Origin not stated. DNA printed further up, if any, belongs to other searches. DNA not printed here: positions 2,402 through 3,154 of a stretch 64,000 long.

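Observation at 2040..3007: Isoleucyl-tRNA synthetase carries an in-frame C-terminal HhH-repeat + DUF835-like extension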

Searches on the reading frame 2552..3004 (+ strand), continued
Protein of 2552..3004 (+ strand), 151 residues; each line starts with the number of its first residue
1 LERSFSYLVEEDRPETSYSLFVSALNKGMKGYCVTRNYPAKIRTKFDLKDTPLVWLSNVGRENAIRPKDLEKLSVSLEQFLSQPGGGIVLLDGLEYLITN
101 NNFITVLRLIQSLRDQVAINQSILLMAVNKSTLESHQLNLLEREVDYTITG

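Call 76: search_protein_families(library=pfam, proteins=[P0469, P0430, P0436, P0474, P0480, P0388, P0390, P0419], max_evalue=0.0001)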
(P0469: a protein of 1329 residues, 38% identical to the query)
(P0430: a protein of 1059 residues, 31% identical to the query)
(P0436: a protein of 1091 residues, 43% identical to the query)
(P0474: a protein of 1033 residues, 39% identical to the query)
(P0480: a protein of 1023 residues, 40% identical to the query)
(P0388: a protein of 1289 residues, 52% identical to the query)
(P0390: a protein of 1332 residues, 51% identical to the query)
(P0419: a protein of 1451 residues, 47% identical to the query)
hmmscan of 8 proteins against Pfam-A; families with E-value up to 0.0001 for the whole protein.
P0469 (1329 aa): 1 family
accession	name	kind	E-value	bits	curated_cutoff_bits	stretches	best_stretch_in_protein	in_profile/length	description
PF05763.18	DUF835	-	2.8e-31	108.6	33.1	1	18-150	5-135/136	Protein of unknown function (DUF835)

P0430 (1059 aa): 1 family
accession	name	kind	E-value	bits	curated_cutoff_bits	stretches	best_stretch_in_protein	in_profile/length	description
PF05763.18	DUF835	-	9.7e-48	161.8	33.1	2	919-1054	3-136/136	Protein of unknown function (DUF835)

P0436 (1091 aa): 6 families
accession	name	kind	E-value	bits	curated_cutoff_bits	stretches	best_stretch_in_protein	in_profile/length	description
PF05763.18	DUF835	-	4.2e-32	111.2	33.1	1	951-1083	3-135/136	Protein of unknown function (DUF835)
PF19302.4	DUF5915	-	2.3e-13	50.5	27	1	582-772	4-192/195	Domain of unknown function (DUF5915)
PF08264.19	Anticodon_1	-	2.6e-11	44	25.1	1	436-561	2-145/148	Anticodon-binding domain of tRNA ligase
PF12773.13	DZR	-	1.7e-06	28.5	27.3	0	242-313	11-45/45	Double zinc ribbon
PF17032.10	Zn_ribbon_15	-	3.6e-06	28.1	28.9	0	242-313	36-73/73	zinc-ribbon family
PF13248.11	Zn_ribbon_3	-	3e-05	23.7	27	1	853-874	5-26/26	zinc-ribbon domain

P0474 (1033 aa): 9 families
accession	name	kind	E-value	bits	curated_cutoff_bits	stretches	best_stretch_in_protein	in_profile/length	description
PF05763.18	DUF835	-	1.7e-32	112.5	33.1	1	893-1027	2-136/136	Protein of unknown function (DUF835)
PF13185.12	GAF_2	-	1.6e-28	100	28.6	2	550-687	2-135/136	GAF domain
PF01590.32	GAF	-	3.4e-19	70.1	22.4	1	554-687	4-133/133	GAF domain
PF13426.13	PAS_9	-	7.6e-18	65.1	27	2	435-528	13-103/103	PAS domain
PF08448.16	PAS_4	-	1.6e-16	60.9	23.1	2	437-531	18-110/110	PAS fold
PF08447.18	PAS_3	-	3.4e-16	59.7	25.6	1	439-522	4-88/89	PAS fold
PF13492.12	GAF_3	-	6.4e-14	52.9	27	1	554-689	4-129/129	GAF domain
PF00989.32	PAS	-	9.8e-12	45.3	22.6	1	437-526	24-113/113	PAS fold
PF13188.13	PAS_8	-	2.4e-07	30.8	21.8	0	408-468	1-55/65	PAS domain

P0480 (1023 aa): 11 families
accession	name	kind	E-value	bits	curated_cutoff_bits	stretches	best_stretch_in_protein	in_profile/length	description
PF13426.13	PAS_9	-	9.8e-61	202.9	27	4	172-266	9-103/103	PAS domain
PF00989.32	PAS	-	1.1e-58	196.6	22.6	4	405-517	1-113/113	PAS fold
PF05763.18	DUF835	-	1.4e-36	125.7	33.1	1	886-1018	3-135/136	Protein of unknown function (DUF835)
PF08448.16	PAS_4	-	2.1e-36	124.9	23.1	2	412-522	2-110/110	PAS fold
PF08447.18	PAS_3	-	2.7e-35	120.9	25.6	2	49-134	2-89/89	PAS fold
PF13188.13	PAS_8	-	5.7e-29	99.5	21.8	2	153-213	2-60/65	PAS domain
PF13185.12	GAF_2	-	5.6e-21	75.6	28.6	1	541-677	2-135/136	GAF domain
PF01590.32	GAF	-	1.2e-12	49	22.4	1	542-677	1-133/133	GAF domain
PF13492.12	GAF_3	-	3.1e-12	47.5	27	1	542-679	1-129/129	GAF domain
PF14598.12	PAS_11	-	2.7e-10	40.6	25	0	42-120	8-85/109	PAS domain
PF24820.1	Diguanyl_cycl_sensor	-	8.8e-10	38.9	28.1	0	285-381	2-102/109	Diguanylate cyclase-like sensor domain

P0388 (1289 aa): 5 families
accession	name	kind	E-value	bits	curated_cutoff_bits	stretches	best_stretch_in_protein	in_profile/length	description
PF05763.18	DUF835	-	6.5e-30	104.1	33.1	1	1149-1275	3-130/136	Protein of unknown function (DUF835)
PF08264.19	Anticodon_1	-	6.8e-27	94.6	25.1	1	660-806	1-146/148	Anticodon-binding domain of tRNA ligase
PF00133.28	tRNA-synt_1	-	5.4e-22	78.6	22.7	1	5-583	2-377/414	tRNA synthetases class I (I, L, M and V)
PF19302.4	DUF5915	-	1.3e-17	64.5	27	1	848-1023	23-193/195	Domain of unknown function (DUF5915)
PF14520.12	HHH_5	-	6.2e-10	39.8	27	1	1035-1086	5-56/57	Helix-hairpin-helix domain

P0390 (1332 aa): 6 families
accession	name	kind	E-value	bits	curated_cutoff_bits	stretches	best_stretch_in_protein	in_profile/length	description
PF05763.18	DUF835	-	1.3e-30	106.4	33.1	1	1194-1323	3-133/136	Protein of unknown function (DUF835)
PF08264.19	Anticodon_1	-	1.7e-27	96.6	25.1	1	671-815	1-147/148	Anticodon-binding domain of tRNA ligase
PF00133.28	tRNA-synt_1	-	1.5e-23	83.7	22.7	1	16-547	2-330/414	tRNA synthetases class I (I, L, M and V)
PF19302.4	DUF5915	-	9.7e-15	55.1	27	1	843-1032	9-192/195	Domain of unknown function (DUF5915)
PF14520.12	HHH_5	-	3e-09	37.7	27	1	1045-1097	5-57/57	Helix-hairpin-helix domain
PF10391.15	DNA_pol_lambd_f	-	6.4e-05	23.1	29.8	0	1044-1078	3-37/51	Fingers domain of DNA polymerase lambda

P0419 (1451 aa): 5 families
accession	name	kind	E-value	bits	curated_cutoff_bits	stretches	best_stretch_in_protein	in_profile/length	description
PF00133.28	tRNA-synt_1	-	1.2e-33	117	22.7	1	19-562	3-338/414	tRNA synthetases class I (I, L, M and V)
PF05763.18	DUF835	-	1.6e-30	106.1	33.1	1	1313-1445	2-135/136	Protein of unknown function (DUF835)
PF08264.19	Anticodon_1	-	2.2e-27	96.2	25.1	1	672-818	1-146/148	Anticodon-binding domain of tRNA ligase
PF19302.4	DUF5915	-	3.7e-11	43.4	27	1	837-1034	2-192/195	Domain of unknown function (DUF5915)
PF14520.12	HHH_5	-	9.7e-08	32.8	27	1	1047-1096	5-54/57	Helix-hairpin-helix domain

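Call 78: search_protein_families(library=ncbifam, proteins=[P0371, P0382, P0383, P0388, P0390, P0413, P0419], max_evalue=1e-10)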
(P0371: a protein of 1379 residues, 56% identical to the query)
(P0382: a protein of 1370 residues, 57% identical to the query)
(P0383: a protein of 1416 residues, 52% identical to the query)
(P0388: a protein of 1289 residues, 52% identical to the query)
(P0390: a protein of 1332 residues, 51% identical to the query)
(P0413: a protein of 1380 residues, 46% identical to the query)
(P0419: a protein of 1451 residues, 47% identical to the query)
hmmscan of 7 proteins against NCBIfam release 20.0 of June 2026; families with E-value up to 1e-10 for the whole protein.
P0371 (1379 aa): 10 families
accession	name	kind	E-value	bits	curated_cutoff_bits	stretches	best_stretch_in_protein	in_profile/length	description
TIGR00392.1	ileS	equivalog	3.2e-91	306.8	621.4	1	9-847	6-859/861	isoleucine--tRNA ligase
TIGR00422.1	valS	equivalog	1.5e-64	218.4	612.1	2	307-889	251-809/863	valine--tRNA ligase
NF009687.0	PRK13208.1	equivalog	4.7e-59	200.3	738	1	316-874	259-796/801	valine--tRNA ligase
NF004349.1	PRK05729.1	equivalog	8.9e-55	186.3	704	1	307-877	245-780/860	valine--tRNA ligase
NF000257.1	MupA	exception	6.1e-44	150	1900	1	60-1024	55-1000/1024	mupirocin-resistant isoleucine--tRNA ligase MupA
NF000258.1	MupB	exception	1.2e-43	149.1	1900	1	62-1030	57-1012/1033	mupirocin-resistant isoleucine--tRNA ligase MupB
NF011492.0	PRK14900.1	equivalog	3.2e-33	114.7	1783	1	313-867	266-799/1044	valine--tRNA ligase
NF040702.1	ileS_w_GNAT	exception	1.6e-27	95.6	1999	1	255-420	447-602/1100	isoleucine--tRNA ligase, N-acetyltransferase domain-containing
NF008957.0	PRK12300.1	subfamily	3.6e-22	78.2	677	0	120-332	121-316/946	leucine--tRNA ligase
NF000540.1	alt_ValS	exception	5.3e-11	41.2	900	0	607-862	583-824/827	valine--tRNA ligase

P0382 (1370 aa): 11 families
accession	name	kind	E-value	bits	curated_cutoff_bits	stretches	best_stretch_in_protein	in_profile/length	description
TIGR00392.1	ileS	equivalog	3.9e-86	290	621.4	1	9-828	4-853/861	isoleucine--tRNA ligase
NF000257.1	MupA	exception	1.5e-59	201.7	1900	1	62-1012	54-1001/1024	mupirocin-resistant isoleucine--tRNA ligase MupA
TIGR00422.1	valS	equivalog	4.9e-59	200.2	612.1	2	599-925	538-858/863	valine--tRNA ligase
NF000258.1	MupB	exception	3.2e-50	170.9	1900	1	62-905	54-898/1033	mupirocin-resistant isoleucine--tRNA ligase MupB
NF009687.0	PRK13208.1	equivalog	7.4e-50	169.9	738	2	599-861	546-796/801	valine--tRNA ligase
NF004349.1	PRK05729.1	equivalog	3.5e-44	151.2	704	1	603-927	532-844/860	valine--tRNA ligase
NF011492.0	PRK14900.1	equivalog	7.5e-28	96.9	1783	1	600-855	545-800/1044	valine--tRNA ligase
NF008957.0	PRK12300.1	subfamily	1.2e-26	93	677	1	596-841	635-852/946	leucine--tRNA ligase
NF040702.1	ileS_w_GNAT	exception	1.5e-15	55.9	1999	1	255-802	447-992/1100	isoleucine--tRNA ligase, N-acetyltransferase domain-containing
NF000540.1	alt_ValS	exception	2.4e-11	42.3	900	0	675-850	652-825/827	valine--tRNA ligase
NF003301.0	PRK04301.1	equivalog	3e-11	43.1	259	0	1126-1293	5-155/316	DNA repair and recombination protein RadA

P0383 (1416 aa): 14 families
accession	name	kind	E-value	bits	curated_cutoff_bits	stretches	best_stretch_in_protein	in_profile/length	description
TIGR00392.1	ileS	equivalog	9e-106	355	621.4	1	8-841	5-860/861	isoleucine--tRNA ligase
TIGR00422.1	valS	equivalog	2.7e-77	260.6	612.1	3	606-917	539-844/863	valine--tRNA ligase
NF000258.1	MupB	exception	1.6e-70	238.1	1900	1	60-1018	53-1007/1033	mupirocin-resistant isoleucine--tRNA ligase MupB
NF009687.0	PRK13208.1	equivalog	5.2e-67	226.7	738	3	605-867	546-796/801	valine--tRNA ligase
NF000257.1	MupA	exception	3.2e-66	223.8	1900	1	17-1020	11-1003/1024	mupirocin-resistant isoleucine--tRNA ligase MupA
NF004349.1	PRK05729.1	equivalog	1.2e-65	222.3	704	2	322-866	258-776/860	valine--tRNA ligase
NF011492.0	PRK14900.1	equivalog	8.5e-42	143.1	1783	1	322-860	274-799/1044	valine--tRNA ligase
NF040702.1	ileS_w_GNAT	exception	3.7e-28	97.7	1999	1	257-837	448-1024/1100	isoleucine--tRNA ligase, N-acetyltransferase domain-containing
NF008957.0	PRK12300.1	subfamily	1.3e-22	79.7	677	1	604-851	637-853/946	leucine--tRNA ligase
NF000540.1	alt_ValS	exception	3.9e-21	74.7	900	0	681-842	652-812/827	valine--tRNA ligase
TIGR00395.1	leuS_arch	equivalog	2.9e-15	55.3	648.5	1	604-824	631-824/938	leucine--tRNA ligase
TIGR00398.1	metG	equivalog_domain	7.9e-15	54.6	336.35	0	402-472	167-241/530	methionine--tRNA ligase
NF003301.0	PRK04301.1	equivalog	7.2e-13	48.4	259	0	1161-1220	5-64/316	DNA repair and recombination protein RadA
TIGR02236.1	recomb_radA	equivalog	5.8e-11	42.3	361.15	0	1163-1220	2-59/311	DNA repair and recombination protein RadA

P0388 (1289 aa): 11 families
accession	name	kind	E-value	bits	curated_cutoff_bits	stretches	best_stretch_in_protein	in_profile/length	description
TIGR00392.1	ileS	equivalog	7.7e-94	315.5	621.4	1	2-820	12-860/861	isoleucine--tRNA ligase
NF000257.1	MupA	exception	2.9e-75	253.7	1900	1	3-997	10-1001/1024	mupirocin-resistant isoleucine--tRNA ligase MupA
NF000258.1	MupB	exception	2.9e-73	247.2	1900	1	2-993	9-1003/1033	mupirocin-resistant isoleucine--tRNA ligase MupB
TIGR00422.1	valS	equivalog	2e-58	198.1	612.1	1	300-882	255-832/863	valine--tRNA ligase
NF009687.0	PRK13208.1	equivalog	6.6e-56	189.9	738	3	584-846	546-796/801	valine--tRNA ligase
NF004349.1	PRK05729.1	equivalog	1.5e-45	155.7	704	1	308-862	258-794/860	valine--tRNA ligase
NF011492.0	PRK14900.1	equivalog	2.3e-28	98.6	1783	1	308-840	274-800/1044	valine--tRNA ligase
NF008957.0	PRK12300.1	subfamily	4.5e-24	84.5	677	1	583-831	637-854/946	leucine--tRNA ligase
NF040702.1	ileS_w_GNAT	exception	7.7e-23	80.1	1999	0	581-789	789-994/1100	isoleucine--tRNA ligase, N-acetyltransferase domain-containing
TIGR00395.1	leuS_arch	equivalog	5.1e-18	64.5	648.5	1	582-794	630-818/938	leucine--tRNA ligase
NF000540.1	alt_ValS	exception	2.3e-11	42.4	900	0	668-835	660-825/827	valine--tRNA ligase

P0390 (1332 aa): 9 families
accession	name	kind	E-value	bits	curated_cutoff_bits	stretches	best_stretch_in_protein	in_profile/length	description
TIGR00392.1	ileS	equivalog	9.9e-83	278.7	621.4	2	5-547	4-566/861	isoleucine--tRNA ligase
NF009687.0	PRK13208.1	equivalog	3.3e-43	147.9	738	2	320-855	264-797/801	valine--tRNA ligase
TIGR00422.1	valS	equivalog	4.2e-43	147.5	612.1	1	595-919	538-859/863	valine--tRNA ligase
NF000257.1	MupA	exception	1.7e-42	145.3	1900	1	13-1011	9-1008/1024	mupirocin-resistant isoleucine--tRNA ligase MupA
NF004349.1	PRK05729.1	equivalog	2.1e-40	138.7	704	1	596-858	529-782/860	valine--tRNA ligase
NF000258.1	MupB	exception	1.2e-34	119.4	1900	1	13-979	9-983/1033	mupirocin-resistant isoleucine--tRNA ligase MupB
NF008957.0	PRK12300.1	subfamily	1.4e-21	76.2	677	2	61-298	56-292/946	leucine--tRNA ligase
NF040702.1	ileS_w_GNAT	exception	1.1e-19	69.6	1999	0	595-804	792-1004/1100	isoleucine--tRNA ligase, N-acetyltransferase domain-containing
NF011492.0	PRK14900.1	equivalog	1.2e-11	43.2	1783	1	642-844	591-796/1044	valine--tRNA ligase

P0413 (1380 aa): 7 families
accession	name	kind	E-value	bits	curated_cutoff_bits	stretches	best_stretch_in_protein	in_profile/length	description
TIGR00392.1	ileS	equivalog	4.9e-59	200.3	621.4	1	6-832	3-854/861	isoleucine--tRNA ligase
NF000258.1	MupB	exception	2.1e-45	155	1900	1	15-1034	9-1021/1033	mupirocin-resistant isoleucine--tRNA ligase MupB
NF000257.1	MupA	exception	8.8e-45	152.8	1900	1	7-1023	3-1007/1024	mupirocin-resistant isoleucine--tRNA ligase MupA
TIGR00422.1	valS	equivalog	2.4e-42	145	612.1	1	600-925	538-855/863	valine--tRNA ligase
NF009687.0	PRK13208.1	equivalog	2e-40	138.8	738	1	600-863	546-795/801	valine--tRNA ligase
NF004349.1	PRK05729.1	equivalog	1.8e-32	112.5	704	1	601-870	529-784/860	valine--tRNA ligase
NF011492.0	PRK14900.1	equivalog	1.4e-16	59.6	1783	1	601-857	545-799/1044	valine--tRNA ligase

P0419 (1451 aa): 10 families
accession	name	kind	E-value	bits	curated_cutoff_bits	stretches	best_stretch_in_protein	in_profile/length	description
TIGR00392.1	ileS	equivalog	1.6e-98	331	621.4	1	7-825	4-853/861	isoleucine--tRNA ligase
NF000258.1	MupB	exception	1.2e-65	222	1900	1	61-895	55-894/1033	mupirocin-resistant isoleucine--tRNA ligase MupB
TIGR00422.1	valS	equivalog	9e-63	212.5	612.1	3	604-923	546-859/863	valine--tRNA ligase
NF000257.1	MupA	exception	1.5e-60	205.1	1900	1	61-1009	55-1001/1024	mupirocin-resistant isoleucine--tRNA ligase MupA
NF009687.0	PRK13208.1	equivalog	1.4e-59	202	738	3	606-848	556-786/801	valine--tRNA ligase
NF004349.1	PRK05729.1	equivalog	9.3e-55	186.2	704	2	604-858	536-777/860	valine--tRNA ligase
NF011492.0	PRK14900.1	equivalog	7.9e-40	136.6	1783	1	313-848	271-796/1044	valine--tRNA ligase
NF040702.1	ileS_w_GNAT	exception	1.6e-38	132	1999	1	252-492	444-676/1100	isoleucine--tRNA ligase, N-acetyltransferase domain-containing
NF008957.0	PRK12300.1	subfamily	5.4e-22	77.6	677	1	605-803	647-818/946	leucine--tRNA ligase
NF000540.1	alt_ValS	exception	6.2e-14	50.9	900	0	672-838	652-817/827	valine--tRNA ligase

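Call 80: find_encoding_contigs(protein=P0371, flank=8000, max_places=2)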
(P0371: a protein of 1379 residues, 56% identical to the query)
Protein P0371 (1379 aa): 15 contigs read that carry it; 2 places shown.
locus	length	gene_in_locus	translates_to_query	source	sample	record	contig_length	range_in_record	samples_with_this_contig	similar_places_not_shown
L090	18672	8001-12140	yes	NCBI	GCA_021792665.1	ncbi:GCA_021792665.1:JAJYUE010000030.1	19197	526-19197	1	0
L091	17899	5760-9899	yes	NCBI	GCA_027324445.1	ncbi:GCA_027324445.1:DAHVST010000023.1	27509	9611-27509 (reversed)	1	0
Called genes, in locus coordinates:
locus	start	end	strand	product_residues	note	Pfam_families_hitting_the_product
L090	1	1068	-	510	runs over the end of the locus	-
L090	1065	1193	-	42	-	-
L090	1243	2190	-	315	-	PF13276:HTH_21, PF00665:rve, PF13683:rve_3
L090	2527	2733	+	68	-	PF07592:DDE_Tnp_ISAZ013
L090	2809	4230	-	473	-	PF13173:AAA_14, PF13635:DUF4143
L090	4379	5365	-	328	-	PF03144:GTP_EFTU_D2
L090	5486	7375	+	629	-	PF01702:TGT, PF14810:TGT_C2, PF01472:PUA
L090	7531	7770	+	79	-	-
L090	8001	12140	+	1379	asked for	PF00133:tRNA-synt_1, PF08264:Anticodon_1, PF19302:DUF5915, PF14520:HHH_5, PF05763:DUF835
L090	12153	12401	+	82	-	PF01037:AsnC_trans_reg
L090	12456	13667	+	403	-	PF02771:Acyl-CoA_dh_N, PF02770:Acyl-CoA_dh_M, PF00441:Acyl-CoA_dh_1, PF08028:Acyl-CoA_dh_2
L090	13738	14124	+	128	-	PF11433:DUF3198 (weak)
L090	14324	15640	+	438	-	PF00202:Aminotran_3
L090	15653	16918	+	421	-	PF01676:Metalloenzyme, PF10143:PhosphMutase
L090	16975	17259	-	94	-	PF12797:Fer4_2 (faint), PF13237:Fer4_10 (weak), PF14697:Fer4_21 (faint), PF12838:Fer4_7 (weak), PF13187:Fer4_9 (weak)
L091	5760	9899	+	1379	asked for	PF00133:tRNA-synt_1, PF08264:Anticodon_1, PF19302:DUF5915, PF14520:HHH_5, PF05763:DUF835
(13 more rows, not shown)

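Call 81: list_cluster_members(proteins=[P0382, P0383, P0388, P0390, P0413, P0419, P0364, P0380, P0173, P0368])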
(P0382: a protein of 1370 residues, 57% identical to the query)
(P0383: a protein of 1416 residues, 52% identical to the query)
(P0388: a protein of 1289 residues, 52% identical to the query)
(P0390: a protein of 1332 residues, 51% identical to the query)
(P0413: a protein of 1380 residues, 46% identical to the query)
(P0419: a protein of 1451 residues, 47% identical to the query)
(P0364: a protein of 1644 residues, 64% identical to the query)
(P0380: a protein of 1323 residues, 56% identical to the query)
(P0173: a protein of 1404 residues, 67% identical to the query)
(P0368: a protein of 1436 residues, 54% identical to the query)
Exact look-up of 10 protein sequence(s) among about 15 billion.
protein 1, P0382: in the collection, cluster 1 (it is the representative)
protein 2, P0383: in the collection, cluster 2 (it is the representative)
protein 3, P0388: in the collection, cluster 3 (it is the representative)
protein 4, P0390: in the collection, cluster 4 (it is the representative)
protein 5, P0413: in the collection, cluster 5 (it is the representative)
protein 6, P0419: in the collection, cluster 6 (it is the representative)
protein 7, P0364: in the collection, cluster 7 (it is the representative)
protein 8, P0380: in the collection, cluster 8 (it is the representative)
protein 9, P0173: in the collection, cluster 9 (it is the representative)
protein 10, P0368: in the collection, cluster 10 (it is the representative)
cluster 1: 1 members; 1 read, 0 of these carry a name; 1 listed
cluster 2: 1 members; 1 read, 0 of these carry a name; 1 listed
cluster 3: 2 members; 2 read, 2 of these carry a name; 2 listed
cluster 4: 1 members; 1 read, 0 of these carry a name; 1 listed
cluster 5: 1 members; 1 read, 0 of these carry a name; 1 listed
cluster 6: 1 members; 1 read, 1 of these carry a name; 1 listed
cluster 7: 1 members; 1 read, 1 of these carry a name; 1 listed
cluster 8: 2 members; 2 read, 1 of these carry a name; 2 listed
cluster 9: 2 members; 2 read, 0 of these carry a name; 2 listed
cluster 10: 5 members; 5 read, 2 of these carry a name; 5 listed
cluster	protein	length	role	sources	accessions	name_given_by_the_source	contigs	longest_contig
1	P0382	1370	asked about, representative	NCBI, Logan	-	-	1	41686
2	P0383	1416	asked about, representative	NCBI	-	-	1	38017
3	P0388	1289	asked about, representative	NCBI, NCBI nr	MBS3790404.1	MAG: class I tRNA ligase family protein [Candidatus Thermoplasmatota archaeon] | class I tRNA ligase family protein [Candidatus Thermoplasmatota archaeon]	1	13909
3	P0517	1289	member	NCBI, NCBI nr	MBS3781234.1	MAG: class I tRNA ligase family protein [Candidatus Thermoplasmatota archaeon] | class I tRNA ligase family protein [Candidatus Thermoplasmatota archaeon]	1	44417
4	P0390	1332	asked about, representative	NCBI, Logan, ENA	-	-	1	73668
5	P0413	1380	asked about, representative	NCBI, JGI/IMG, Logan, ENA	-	-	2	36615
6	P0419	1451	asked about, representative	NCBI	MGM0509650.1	MAG: class I tRNA ligase family protein [Thermoplasmatota archaeon]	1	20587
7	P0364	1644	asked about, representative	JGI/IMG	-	isoleucyl-tRNA synthetase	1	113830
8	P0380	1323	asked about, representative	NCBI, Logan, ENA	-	-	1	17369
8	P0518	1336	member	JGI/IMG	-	isoleucyl-tRNA synthetase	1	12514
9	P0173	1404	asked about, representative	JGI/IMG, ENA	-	-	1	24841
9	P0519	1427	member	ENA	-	-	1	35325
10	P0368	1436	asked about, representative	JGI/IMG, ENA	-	-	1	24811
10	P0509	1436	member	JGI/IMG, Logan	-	isoleucyl-tRNA synthetase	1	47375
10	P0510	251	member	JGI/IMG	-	hypothetical protein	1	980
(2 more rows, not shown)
